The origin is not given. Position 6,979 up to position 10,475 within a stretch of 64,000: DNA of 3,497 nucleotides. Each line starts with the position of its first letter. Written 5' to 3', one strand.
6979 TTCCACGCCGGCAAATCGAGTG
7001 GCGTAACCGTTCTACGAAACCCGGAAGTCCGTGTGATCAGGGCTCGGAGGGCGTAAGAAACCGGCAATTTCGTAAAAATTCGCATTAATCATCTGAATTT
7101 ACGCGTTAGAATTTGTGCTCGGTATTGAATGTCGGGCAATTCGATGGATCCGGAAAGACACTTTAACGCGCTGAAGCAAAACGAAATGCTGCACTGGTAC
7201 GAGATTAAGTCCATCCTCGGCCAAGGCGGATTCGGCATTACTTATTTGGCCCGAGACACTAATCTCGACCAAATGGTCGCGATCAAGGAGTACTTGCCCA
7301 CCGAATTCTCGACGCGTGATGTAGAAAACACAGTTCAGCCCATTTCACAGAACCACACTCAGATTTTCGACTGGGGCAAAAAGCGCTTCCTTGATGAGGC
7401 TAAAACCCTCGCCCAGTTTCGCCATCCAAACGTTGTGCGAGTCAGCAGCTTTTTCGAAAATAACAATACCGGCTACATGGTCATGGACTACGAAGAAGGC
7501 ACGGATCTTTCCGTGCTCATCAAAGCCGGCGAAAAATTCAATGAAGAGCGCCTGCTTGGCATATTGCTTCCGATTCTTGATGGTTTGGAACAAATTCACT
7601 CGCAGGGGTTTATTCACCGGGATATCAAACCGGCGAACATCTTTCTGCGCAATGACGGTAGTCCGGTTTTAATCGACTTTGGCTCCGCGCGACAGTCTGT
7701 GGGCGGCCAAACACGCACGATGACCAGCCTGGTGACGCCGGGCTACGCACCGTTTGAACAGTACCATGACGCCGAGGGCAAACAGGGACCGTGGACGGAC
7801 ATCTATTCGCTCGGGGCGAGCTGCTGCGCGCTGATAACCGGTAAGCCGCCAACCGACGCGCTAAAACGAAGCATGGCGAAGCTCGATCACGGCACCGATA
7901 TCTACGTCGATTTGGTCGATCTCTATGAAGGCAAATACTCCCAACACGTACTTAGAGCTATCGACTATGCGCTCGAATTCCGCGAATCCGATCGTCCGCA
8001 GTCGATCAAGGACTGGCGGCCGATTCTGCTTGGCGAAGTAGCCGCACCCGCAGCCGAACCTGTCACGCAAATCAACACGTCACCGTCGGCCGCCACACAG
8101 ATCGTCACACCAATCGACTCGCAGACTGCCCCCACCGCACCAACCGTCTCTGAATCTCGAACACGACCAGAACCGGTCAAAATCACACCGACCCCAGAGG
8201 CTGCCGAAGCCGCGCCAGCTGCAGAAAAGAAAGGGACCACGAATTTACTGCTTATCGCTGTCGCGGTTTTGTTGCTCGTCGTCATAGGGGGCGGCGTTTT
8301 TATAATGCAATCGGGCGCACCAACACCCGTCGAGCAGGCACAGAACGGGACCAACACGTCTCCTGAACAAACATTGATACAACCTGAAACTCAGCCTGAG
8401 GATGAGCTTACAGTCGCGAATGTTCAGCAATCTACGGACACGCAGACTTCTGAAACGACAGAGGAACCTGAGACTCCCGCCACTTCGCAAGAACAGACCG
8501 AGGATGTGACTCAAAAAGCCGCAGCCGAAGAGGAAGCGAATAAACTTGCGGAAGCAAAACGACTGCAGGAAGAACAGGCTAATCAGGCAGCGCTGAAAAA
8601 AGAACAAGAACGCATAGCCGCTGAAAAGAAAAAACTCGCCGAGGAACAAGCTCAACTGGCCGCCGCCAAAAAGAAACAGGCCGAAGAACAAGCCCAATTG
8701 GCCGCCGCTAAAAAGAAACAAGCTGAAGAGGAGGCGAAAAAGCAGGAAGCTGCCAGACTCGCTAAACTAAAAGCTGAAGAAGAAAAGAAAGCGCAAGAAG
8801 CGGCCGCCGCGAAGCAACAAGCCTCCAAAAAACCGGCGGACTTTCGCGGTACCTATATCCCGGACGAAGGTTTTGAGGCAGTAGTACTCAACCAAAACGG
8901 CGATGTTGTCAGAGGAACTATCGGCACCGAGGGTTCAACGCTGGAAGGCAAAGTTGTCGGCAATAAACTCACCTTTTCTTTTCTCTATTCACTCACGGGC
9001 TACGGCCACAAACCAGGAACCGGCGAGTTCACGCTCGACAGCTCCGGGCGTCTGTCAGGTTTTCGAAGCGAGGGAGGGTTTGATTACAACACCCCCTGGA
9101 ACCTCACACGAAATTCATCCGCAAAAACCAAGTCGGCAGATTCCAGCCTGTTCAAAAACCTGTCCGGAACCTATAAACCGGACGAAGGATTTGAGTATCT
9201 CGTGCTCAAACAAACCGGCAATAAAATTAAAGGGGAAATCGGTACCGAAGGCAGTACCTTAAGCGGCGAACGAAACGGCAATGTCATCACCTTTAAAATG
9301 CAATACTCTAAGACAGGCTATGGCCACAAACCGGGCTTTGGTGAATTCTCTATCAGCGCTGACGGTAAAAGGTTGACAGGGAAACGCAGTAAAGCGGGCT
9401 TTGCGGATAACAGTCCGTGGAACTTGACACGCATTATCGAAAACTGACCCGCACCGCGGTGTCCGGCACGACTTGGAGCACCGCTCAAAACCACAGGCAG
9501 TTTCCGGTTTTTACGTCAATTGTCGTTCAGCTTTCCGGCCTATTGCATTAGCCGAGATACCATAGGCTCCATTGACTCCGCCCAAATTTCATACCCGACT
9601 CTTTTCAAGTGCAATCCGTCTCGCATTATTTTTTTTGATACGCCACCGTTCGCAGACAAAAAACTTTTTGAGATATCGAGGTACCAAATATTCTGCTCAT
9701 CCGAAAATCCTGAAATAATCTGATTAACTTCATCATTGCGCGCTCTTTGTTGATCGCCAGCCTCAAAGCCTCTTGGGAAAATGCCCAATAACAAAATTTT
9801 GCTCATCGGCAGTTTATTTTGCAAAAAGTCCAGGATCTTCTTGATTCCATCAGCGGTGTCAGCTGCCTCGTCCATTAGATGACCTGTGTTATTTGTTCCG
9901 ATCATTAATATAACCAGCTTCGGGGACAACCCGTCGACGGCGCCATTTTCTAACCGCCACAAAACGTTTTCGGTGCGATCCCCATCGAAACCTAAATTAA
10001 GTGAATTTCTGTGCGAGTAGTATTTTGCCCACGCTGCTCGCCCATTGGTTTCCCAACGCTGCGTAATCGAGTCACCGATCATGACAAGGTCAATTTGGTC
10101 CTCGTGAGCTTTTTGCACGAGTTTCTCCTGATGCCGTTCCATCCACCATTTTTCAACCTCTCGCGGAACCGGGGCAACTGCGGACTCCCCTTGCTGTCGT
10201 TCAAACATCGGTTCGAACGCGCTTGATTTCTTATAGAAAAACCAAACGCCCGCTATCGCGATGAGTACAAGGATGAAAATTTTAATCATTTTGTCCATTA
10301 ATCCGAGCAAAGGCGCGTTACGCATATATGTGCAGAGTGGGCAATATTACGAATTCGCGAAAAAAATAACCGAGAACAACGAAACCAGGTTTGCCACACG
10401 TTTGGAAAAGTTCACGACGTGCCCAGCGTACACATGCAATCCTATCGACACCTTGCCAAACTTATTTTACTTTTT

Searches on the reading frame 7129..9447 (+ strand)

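Call 88: search_protein_families(library=pfam, proteins=[window:7129-9447:+], max_evalue=0.001)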
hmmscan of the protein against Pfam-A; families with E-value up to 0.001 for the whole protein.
window:7129-9447:+ (772 aa): 3 families
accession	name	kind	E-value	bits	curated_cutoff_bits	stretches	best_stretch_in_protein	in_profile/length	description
PF00069.31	Pkinase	-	5.8e-41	141.1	31.7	1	24-249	1-204/263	Protein kinase domain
PF07714.23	PK_Tyr_Ser-Thr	-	4.5e-19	69.2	23.1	1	30-248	7-211/258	Protein tyrosine and serine/threonine kinase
PF03109.22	ABC1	-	1e-08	35.1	22.9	1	95-199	122-226/244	ABC1 atypical kinase-like domain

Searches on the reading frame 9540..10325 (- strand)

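Call 88: search_protein_families(library=pfam, proteins=[window:9540-10325:-], max_evalue=0.001)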
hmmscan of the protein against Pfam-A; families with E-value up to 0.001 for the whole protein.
window:9540-10325:- (261 aa): 2 families
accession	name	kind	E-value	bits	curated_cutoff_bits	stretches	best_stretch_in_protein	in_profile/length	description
PF13472.12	Lipase_GDSL_2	-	1.1e-26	94.9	32.9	1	83-247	2-178/178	GDSL-like Lipase/Acylhydrolase family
PF00657.28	Lipase_GDSL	-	8.7e-15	55.9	23.6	1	80-251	1-207/208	GDSL-like Lipase/Acylhydrolase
